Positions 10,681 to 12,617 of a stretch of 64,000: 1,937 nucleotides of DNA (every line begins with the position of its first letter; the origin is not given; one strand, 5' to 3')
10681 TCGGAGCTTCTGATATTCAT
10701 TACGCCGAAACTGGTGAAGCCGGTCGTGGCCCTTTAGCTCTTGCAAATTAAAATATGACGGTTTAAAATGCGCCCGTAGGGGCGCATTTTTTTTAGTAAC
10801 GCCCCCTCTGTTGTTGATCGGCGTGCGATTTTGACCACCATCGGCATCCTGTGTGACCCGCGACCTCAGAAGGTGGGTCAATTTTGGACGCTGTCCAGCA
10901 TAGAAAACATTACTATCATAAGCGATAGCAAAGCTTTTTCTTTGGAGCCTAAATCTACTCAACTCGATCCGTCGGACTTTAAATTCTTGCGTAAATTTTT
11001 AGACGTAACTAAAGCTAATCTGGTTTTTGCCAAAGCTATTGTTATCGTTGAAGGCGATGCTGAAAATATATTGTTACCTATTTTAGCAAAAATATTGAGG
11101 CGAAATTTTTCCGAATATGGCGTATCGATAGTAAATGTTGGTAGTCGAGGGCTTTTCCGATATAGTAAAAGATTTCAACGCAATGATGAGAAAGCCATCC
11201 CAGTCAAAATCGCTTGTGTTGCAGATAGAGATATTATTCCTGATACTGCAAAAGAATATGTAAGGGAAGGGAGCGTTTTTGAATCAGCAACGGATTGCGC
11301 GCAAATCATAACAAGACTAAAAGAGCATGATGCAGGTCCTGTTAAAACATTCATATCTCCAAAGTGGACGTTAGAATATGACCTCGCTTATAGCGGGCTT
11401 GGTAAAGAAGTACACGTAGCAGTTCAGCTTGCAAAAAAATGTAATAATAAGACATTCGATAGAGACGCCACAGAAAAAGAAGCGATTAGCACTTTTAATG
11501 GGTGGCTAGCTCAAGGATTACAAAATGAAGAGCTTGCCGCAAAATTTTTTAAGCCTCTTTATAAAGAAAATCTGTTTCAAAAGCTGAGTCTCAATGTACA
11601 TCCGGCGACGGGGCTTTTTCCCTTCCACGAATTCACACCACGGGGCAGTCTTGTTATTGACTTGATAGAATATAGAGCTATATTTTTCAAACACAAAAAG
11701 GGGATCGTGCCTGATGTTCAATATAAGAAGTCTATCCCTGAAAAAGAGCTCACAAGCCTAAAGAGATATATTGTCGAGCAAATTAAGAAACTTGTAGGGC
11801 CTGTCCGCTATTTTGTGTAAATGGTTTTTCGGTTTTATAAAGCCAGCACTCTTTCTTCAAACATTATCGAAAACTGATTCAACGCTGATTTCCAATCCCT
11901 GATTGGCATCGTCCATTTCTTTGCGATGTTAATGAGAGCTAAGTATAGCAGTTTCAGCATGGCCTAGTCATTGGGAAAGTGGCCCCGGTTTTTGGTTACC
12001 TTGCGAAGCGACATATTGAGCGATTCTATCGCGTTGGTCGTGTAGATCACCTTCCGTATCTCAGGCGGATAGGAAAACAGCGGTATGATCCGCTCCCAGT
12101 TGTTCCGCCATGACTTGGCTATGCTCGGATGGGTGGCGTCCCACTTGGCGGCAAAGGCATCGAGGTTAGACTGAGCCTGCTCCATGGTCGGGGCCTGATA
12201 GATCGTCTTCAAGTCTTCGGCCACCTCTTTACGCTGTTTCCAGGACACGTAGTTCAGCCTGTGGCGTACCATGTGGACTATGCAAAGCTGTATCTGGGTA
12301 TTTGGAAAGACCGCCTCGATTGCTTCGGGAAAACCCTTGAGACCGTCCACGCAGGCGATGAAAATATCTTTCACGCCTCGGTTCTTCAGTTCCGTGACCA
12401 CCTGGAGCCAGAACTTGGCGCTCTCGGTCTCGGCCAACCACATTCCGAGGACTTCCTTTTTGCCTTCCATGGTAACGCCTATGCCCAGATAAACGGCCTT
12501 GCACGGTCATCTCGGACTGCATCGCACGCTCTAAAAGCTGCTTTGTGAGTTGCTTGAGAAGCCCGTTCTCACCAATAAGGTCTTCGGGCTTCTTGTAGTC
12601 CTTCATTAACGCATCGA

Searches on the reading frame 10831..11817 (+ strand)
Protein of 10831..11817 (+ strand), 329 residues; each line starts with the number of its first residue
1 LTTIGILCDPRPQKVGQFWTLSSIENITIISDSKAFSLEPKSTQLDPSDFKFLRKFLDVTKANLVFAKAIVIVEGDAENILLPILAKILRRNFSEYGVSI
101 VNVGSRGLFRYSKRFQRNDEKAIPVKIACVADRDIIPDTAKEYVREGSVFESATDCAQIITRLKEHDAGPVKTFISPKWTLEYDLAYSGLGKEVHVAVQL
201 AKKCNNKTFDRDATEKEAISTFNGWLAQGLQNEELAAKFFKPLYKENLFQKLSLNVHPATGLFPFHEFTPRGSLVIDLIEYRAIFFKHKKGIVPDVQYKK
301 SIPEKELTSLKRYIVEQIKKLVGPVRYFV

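Call 77: search_protein_families(library=pfam, proteins=[window:10831-11817:+], max_evalue=0.01)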
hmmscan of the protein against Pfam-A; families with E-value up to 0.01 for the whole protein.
window:10831-11817:+ (329 aa): 1 family
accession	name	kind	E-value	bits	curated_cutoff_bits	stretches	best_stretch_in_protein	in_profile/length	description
PF20469.4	OLD-like_TOPRIM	-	9.2e-13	49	23.2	1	66-134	2-67/67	Overcoming lysogenization defect protein-like, TOPRIM domain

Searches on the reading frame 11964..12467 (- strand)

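Call 77: search_protein_families(library=pfam, proteins=[window:11964-12467:-], max_evalue=0.01)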
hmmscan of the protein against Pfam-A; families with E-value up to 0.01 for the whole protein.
window:11964-12467:- (167 aa): 3 families
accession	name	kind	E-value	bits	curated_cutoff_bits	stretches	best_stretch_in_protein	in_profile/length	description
PF00872.24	Transposase_mut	-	2e-58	198.5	21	1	1-167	192-358/379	Transposase, Mutator family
PF10551.15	MULE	-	2e-05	25.4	27.6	1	4-67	29-97/99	MULE transposase domain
PF01610.23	DDE_Tnp_ISL3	-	0.0012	19.2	23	0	10-87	30-106/240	Transposase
